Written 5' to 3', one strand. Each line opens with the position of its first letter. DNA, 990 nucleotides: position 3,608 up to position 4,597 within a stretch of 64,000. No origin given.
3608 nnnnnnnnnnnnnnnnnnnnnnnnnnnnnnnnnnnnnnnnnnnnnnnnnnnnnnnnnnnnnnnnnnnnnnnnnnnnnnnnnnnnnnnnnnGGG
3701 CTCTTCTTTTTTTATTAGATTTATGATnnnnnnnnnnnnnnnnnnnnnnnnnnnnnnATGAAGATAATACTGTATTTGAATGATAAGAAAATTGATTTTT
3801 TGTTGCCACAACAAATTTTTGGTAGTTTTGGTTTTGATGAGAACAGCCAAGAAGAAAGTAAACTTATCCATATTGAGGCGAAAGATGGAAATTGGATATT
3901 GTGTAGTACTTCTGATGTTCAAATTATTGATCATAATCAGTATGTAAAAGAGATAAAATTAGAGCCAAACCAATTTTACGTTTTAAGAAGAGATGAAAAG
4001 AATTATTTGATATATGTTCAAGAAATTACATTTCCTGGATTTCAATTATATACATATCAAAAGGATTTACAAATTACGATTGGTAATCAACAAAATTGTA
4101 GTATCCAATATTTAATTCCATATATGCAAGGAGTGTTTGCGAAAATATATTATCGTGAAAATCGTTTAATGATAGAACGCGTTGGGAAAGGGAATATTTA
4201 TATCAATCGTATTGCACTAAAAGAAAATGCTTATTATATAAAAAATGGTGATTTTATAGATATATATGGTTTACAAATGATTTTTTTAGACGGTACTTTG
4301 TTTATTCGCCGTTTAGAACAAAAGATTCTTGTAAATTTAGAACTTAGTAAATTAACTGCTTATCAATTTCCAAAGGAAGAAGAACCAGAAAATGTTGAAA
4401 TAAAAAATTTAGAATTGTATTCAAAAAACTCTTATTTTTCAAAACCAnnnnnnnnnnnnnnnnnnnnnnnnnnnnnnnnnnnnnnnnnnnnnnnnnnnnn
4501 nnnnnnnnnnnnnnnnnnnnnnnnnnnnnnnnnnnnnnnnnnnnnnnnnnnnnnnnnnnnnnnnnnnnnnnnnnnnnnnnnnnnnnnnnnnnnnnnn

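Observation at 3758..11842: Minimal type VIIb locus: essC-esaB followed directly by an effector module, with no esaA/essA/essB nearby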

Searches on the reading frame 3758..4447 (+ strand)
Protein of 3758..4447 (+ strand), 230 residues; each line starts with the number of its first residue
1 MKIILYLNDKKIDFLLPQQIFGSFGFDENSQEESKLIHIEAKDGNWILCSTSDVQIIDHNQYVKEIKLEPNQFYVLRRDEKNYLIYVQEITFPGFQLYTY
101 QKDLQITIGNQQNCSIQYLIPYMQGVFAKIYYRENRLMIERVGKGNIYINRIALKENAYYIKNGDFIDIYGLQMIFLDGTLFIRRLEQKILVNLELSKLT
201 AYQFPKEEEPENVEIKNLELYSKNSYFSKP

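Call 109: search_protein_families(library=pfam, alignment_id=A7, max_evalue=0.05)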
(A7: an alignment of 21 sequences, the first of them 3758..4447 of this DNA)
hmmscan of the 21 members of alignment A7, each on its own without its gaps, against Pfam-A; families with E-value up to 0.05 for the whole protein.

A. member 1, window:3758-4447:+ (230 aa): 1 family
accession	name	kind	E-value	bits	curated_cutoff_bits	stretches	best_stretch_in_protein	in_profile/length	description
PF00498.31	FHA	-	0.0012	19.7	20.7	1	106-169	1-66/67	FHA domain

B. families by the number of members that match (of 21 scanned): 8 families
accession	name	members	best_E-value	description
PF00498.31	FHA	11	6.6e-13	FHA domain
PF16697.10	Yop-YscD_cpl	3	3.8e-06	Inner membrane component of T3SS, cytoplasmic domain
PF18823.6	InPase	1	0.00062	Inorganic Pyrophosphatase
PF00061.29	Lipocalin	1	0.0033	Lipocalin / cytosolic fatty-acid binding protein family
PF01868.21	RNase_P-MRP_p29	1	0.033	Ribonuclease P/MRP, subunit p29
PF18041.7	MapZ_EC1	1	0.035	MapZ extracellular domain 1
PF12538.13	FtsK_SpoIIIE_N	1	0.047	DNA transporter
PF07591.16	PT-HINT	1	0.047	Pretoxin HINT domain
